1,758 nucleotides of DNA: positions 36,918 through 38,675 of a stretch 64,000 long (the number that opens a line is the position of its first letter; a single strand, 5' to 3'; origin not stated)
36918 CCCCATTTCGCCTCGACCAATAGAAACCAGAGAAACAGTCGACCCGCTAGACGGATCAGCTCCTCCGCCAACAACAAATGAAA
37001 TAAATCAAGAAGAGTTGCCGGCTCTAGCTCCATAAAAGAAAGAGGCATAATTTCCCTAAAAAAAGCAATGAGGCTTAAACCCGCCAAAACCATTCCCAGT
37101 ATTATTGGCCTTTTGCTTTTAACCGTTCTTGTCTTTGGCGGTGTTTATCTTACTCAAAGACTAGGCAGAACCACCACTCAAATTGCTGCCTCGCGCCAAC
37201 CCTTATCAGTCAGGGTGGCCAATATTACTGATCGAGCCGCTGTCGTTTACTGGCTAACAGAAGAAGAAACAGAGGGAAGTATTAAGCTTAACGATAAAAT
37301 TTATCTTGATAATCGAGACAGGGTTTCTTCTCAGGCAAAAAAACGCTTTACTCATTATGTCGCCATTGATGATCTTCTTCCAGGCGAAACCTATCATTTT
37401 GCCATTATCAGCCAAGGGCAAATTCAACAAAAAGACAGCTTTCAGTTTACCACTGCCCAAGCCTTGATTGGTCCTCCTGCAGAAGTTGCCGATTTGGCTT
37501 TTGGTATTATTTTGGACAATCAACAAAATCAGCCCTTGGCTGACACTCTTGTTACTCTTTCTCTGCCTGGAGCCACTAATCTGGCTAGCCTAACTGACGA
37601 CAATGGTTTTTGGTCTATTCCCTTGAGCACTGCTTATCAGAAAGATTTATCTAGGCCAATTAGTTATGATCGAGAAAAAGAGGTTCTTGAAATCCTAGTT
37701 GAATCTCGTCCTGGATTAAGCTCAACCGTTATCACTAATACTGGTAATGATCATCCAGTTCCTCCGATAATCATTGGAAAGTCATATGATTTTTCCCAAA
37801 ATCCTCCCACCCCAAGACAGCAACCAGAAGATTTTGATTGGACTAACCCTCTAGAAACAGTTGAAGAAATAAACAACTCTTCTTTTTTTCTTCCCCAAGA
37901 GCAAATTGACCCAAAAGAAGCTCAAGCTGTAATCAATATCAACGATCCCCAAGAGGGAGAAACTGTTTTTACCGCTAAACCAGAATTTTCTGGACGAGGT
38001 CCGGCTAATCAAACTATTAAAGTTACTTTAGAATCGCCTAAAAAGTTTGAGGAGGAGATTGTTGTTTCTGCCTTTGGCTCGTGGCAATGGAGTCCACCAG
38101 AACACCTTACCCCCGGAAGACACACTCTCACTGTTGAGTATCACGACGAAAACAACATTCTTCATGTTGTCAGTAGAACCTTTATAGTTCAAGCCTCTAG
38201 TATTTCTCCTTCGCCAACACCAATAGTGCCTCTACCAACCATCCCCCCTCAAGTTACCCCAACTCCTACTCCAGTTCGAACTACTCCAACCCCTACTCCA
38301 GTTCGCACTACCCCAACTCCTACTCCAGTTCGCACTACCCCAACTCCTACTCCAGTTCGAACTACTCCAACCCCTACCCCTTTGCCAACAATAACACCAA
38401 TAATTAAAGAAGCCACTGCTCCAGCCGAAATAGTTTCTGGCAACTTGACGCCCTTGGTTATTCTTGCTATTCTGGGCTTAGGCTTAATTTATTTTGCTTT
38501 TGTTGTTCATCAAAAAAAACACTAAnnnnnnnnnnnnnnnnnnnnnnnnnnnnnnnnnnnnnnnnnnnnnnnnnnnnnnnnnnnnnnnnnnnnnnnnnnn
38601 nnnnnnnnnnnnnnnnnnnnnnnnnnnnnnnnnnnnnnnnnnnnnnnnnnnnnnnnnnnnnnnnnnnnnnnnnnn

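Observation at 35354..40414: PilN/PilO-like pair without adjacent pilM/pilQ, translationally coupled to three Thr-Pro-repeat surface proteins with C-terminal anchors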

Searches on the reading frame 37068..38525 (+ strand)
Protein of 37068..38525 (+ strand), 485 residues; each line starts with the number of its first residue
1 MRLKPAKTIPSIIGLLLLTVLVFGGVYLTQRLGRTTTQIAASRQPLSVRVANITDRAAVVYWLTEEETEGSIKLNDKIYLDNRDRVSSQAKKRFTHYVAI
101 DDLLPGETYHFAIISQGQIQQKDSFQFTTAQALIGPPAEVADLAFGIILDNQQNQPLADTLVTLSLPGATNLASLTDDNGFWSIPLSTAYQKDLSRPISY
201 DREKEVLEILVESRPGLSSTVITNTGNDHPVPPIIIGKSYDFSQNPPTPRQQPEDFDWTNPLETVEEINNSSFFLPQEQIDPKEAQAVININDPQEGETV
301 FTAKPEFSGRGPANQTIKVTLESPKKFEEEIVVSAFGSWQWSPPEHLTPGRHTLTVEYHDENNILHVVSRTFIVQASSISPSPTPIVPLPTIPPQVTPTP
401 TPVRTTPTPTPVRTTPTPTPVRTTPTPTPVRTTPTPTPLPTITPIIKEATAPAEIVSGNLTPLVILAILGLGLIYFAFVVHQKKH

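Call 5: search_protein_families(library=pfam, proteins=[window:37068-38525:+], max_evalue=1)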
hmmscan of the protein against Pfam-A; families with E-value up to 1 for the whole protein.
window:37068-38525:+ (485 aa): 2 families
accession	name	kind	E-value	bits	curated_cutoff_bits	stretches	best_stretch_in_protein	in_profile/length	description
PF19077.6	Big_13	-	3.9e-07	30.9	27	1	302-361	26-86/102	Bacterial Ig-like domain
PF16656.11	Pur_ac_phosph_N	-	0.00025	22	30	1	50-129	8-93/93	Purple acid Phosphatase, N-terminal domain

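Call 6: search_protein_families(library=ncbifam, proteins=[window:37068-38525:+], max_evalue=1)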
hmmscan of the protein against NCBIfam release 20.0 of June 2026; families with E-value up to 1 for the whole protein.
window:37068-38525:+ (485 aa): 1 family
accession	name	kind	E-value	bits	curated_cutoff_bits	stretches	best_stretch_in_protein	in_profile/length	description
NF041538.1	PEP_EDSA_1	subfamily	0.13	11.9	100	0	28-115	182-273/307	EDSAP-1 family PEP-CTERM protein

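Call 24: find_homologous_proteins(query=window:37068-38267:+, max_evalue=0.001)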
Query window:37068-38267:+ (400 aa): 43 proteins with E <= 0.001 among 7257 candidates.
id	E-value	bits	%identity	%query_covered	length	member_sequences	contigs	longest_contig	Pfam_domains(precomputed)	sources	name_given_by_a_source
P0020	3.9e-262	887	100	100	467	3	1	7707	PF19077.7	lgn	-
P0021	2.8e-160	552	63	100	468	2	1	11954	PF19077.7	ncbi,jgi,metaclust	metaclust:status=active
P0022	3.6e-158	545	62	100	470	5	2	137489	PF19077.7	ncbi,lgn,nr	ncbi:MAG: Ig-like domain-containing protein [Candidatus Shapirobacteria bacterium]|nr:Ig-like domain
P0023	4.6e-157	541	61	100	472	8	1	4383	PF19077.7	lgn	-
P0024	2.3e-156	539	62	100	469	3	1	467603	PF00041.28,PF19077.7,PF16656.12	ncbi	-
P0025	3.3e-154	532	63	96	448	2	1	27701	PF19077.7,PF16656.12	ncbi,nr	ncbi:MAG: Ig-like domain-containing protein, partial [Candidatus Shapirobacteria bacterium]|nr:Ig-li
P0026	1.1e-152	527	60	100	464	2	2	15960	PF19077.7,PF16656.12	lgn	-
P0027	1.6e-149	517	59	95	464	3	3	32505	PF00041.28,PF19077.7,PF16656.12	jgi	jgi:hypothetical protein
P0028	3.0e-149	516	58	95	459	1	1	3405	PF19077.7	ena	-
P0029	8.5e-149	514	59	98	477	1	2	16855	PF19077.7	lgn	-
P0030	1.8e-146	507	59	97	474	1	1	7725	PF19077.7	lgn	-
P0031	2.6e-141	490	58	95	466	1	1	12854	PF19077.7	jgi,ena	-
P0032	4.3e-139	482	58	94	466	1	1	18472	-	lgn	-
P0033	1.1e-130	455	54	94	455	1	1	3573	PF00041.28,PF19077.7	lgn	-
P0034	1.1e-92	330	44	98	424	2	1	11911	PF00041.28,PF19077.7,PF16656.12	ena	-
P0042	1.6e-48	184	32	93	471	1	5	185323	PF00041.28,PF19077.7,PF16656.12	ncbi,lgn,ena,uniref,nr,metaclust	ncbi:hypothetical protein A2W13_01505 [Candidatus Woesebacteria bacterium RBG_16_36_11]|uniref:Fibro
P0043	8.0e-46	175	31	94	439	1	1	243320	PF13620.13,PF00041.28,PF19077.7,PF16656.12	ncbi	-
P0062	7.8e-17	80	25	99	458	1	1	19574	PF13620.13,PF19077.7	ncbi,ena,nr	ncbi:MAG TPA: Ig-like domain-containing protein [Candidatus Levybacteria bacterium]|nr:Ig-like domai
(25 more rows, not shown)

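Call 26: find_encoding_contigs(protein=P0042, flank=10000, max_places=1)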
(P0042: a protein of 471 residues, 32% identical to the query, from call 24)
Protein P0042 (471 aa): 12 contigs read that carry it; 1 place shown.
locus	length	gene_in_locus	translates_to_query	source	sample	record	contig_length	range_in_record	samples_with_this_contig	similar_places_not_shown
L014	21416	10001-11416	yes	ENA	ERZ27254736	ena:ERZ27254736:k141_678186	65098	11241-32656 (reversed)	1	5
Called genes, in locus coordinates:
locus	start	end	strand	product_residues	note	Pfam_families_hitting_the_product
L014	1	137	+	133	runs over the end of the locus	-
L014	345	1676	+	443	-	-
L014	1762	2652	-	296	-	PF00226:DnaJ, PF01556:DnaJ_C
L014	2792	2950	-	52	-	-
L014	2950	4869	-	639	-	PF00012:HSP70, PF06723:MreB_Mbl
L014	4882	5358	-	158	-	PF01025:GrpE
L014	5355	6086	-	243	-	PF01628:HrcA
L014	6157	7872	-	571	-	PF03023:MurJ, PF13440:Polysacc_synt_3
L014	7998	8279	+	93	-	PF01649:Ribosomal_S20p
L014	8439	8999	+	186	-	PF05137:PilN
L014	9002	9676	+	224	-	-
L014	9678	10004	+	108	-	-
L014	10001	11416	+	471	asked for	PF00041:fn3 (weak), PF16656:Pur_ac_phosph_N, PF19077:Big_13 (weak)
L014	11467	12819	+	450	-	-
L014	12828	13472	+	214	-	-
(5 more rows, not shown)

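Call 27: find_encoding_contigs(protein=P0062, flank=10000, max_places=1)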
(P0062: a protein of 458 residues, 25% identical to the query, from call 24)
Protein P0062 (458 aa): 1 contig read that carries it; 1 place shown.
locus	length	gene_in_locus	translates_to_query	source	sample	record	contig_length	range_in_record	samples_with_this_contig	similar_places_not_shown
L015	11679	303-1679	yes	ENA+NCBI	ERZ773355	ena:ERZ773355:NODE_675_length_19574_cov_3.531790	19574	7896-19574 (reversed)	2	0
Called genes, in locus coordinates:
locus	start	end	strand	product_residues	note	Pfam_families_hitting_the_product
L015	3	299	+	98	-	?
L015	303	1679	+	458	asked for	PF13620:CarboxypepD_reg (faint), PF19077:Big_13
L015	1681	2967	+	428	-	PF00070:Pyr_redox (faint), PF01266:DAO, PF01593:Amino_oxidase, PF07992:Pyr_redox_2 (faint), PF13450:NAD_binding_8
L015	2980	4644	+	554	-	PF13231:PMT_2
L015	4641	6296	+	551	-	PF13231:PMT_2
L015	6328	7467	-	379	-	PF13439:Glyco_transf_4, PF13579:Glyco_trans_4_4, PF20706:GT4-conflict (weak), PF00534:Glycos_transf_1, PF13692:Glyco_trans_1_4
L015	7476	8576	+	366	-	PF01370:Epimerase, PF02719:Polysacc_synt_2, PF04321:RmlD_sub_bind, PF01073:3Beta_HSD, PF13460:NAD_binding_10, PF16363:GDP_Man_Dehyd, PF07993:NAD_binding_4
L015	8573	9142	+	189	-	-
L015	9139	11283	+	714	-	PF10060:DUF2298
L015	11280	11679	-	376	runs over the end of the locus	PF03816:LytR_cpsA_psr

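Call 28: find_encoding_contigs(protein=P0043, flank=10000, max_places=1)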
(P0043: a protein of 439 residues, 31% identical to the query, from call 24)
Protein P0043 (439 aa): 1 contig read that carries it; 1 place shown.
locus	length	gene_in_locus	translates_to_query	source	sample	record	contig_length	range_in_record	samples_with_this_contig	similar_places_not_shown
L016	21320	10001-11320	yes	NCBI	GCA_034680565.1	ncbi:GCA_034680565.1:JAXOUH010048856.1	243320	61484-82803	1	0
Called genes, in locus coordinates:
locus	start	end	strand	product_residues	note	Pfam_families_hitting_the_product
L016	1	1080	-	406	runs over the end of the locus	PF08529:NusA_N (weak), PF13184:KH_NusA_1st, PF26594:KH_NusA_2nd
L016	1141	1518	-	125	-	-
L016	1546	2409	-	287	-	PF00226:DnaJ, PF01556:DnaJ_C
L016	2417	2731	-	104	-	-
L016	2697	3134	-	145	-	PF22091:DUF6941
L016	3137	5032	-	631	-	PF00012:HSP70, PF06723:MreB_Mbl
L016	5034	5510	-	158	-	PF01025:GrpE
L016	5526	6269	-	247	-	PF01628:HrcA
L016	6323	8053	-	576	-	PF03023:MurJ, PF13440:Polysacc_synt_3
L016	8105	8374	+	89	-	PF01649:Ribosomal_S20p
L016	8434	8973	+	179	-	PF05137:PilN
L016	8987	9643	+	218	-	PF04350:PilO (weak)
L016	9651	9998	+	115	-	-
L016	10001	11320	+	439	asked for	PF00041:fn3 (weak), PF16656:Pur_ac_phosph_N, PF13620:CarboxypepD_reg (faint), PF19077:Big_13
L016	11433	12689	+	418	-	-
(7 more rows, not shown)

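Call 43: predict_structure(alignment_id=A2)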
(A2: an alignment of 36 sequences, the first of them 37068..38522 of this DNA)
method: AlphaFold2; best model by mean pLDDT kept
length: 485 residues; sequences in the alignment: 36
mean_pLDDT: 79.4   pTM: 0.56
mean pLDDT of the five models: 79.4, 78.9, 77.7, 77.5, 76.7
residues with pLDDT >= 90: 231; 70-90: 123; 50-70: 43; < 50: 88
segments of 3 or more residues with pLDDT < 50: 33-37, 277-286, 379-386, 390-422, 435-440, 442-458
pLDDT, mean of each block of 10 residues (from residue 1): 50 81 78 52 85 97 94 97 90 96 98 94 95 73 94 92 94 96 95 93 94 90 94 91 90 89 86 55 52 87 93 93 95 91 95 92 83 74 45 43 42 38 47 48 41 46 83 89 79
secondary structure, 60 per line:
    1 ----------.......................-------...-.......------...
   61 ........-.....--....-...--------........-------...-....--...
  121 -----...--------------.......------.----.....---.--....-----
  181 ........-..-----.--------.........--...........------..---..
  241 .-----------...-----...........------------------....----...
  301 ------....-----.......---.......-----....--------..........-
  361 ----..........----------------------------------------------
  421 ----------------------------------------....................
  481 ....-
elements in order: H11-33 E45-51 E58-68 E70-74 E77-80 E93-100 E108-110 E112-115 E118-120 E126-128 E143-149 E161-165 E172-175 E181-185 E206-214 E217-224 E239-241 H261-271 E290-293 E298-300 E307-310 E316-322 E326-332 E338-341 E350-359 E365-374 H461-484

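Call 48: fold_search(model_id=the predicted structure, library=pdb)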
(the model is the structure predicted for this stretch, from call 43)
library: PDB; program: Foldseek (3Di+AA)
matches with E <= 10: 1837; with E <= 0.001: 172
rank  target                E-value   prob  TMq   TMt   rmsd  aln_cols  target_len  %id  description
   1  4p99_A                1.3e-08  1.00  0.13  0.15  32.8       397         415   11  Ca2+-stabilized adhesin helps an Antarctic bacterium reach out and bind ice (released 2014-06-18)
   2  5e53_B                1.4e-08  1.00  0.12  0.18  23.8       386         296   11  Crystal structure of chicken CNTN1 FN1-FN3 domains (released 2016-08-31)
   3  5e7l                  9.9e-08  1.00  0.12  0.18  22.4       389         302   10  Crystal structure of mouse CNTN2 FN1-FN3 domains (released 2016-08-31)
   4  5irb_A                2.5e-07  1.00  0.13  0.19  33.9       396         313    9  Structural insight into host cell surface retention of a 1.5-MDa bacterial ice-binding adhesin (released 2017-07-19)
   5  7mrq                  2.9e-07  1.00  0.13  0.21  26.5       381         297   11  Chicken CNTN4 FN1-FN3 domains with T751A, V752A, Y781A, E786A mutations (released 2022-01-05)
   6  7mrk_D                5.3e-07  1.00  0.14  0.21  24.9       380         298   10  Chicken CNTN4 APP complex (released 2022-01-05)
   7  7y8s_A                5.9e-07  1.00  0.16  0.24  20.8       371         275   10  Crystal structure of sDscam FNIII1-3 domains, isoform beta2v6 (released 2023-05-24)
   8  5e55_A                5.9e-07  1.00  0.12  0.18  21.5       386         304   11  Crystal structure of mouse CNTN6 FN1-FN3 domains (released 2016-08-31)
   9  6mfa                  6.2e-07  1.00  0.13  0.16  18.8       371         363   11  Fragment of human fibronectin containing the 4th-7th type III domains (released 2019-09-18)
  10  2yn3_C                8.1e-07  1.00  0.17  0.28  25.7       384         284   11  Structural insight into the giant calcium-binding adhesin SiiE: implications for the adhesion of Salmonella enterica t (released 2013-04-03)
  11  1zlg                  9.0e-07  0.99  0.13  0.10  20.9       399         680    8  Solution structure of the extracellular matrix protein anosmin-1 (released 2006-05-09)
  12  5e4q                  1.0e-06  1.00  0.13  0.21  23.3       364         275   11  Crystal structure of mouse CNTN3 FN1-FN3 domains (released 2016-08-31)
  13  2yn5_B                1.1e-06  1.00  0.17  0.27  26.1       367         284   11  Structural insight into the giant calcium-binding adhesin SiiE: implications for the adhesion of Salmonella enterica t (released 2013-04-03)
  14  5irb_B                1.2e-06  1.00  0.14  0.20  33.0       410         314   10  Structural insight into host cell surface retention of a 1.5-MDa bacterial ice-binding adhesin (released 2017-07-19)
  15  4m9p                  1.5e-06  1.00  0.14  0.21  19.9       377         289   13  Crystal structure of the human filamin A Ig-like domains 3-5 (released 2014-02-05)
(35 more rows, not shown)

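Call 84: find_encoding_contigs(protein=window:37068-38525:+, flank=1000, max_places=10)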
Protein window:37068-38525:+ (485 aa): no gene with exactly this product is on record in the collection.
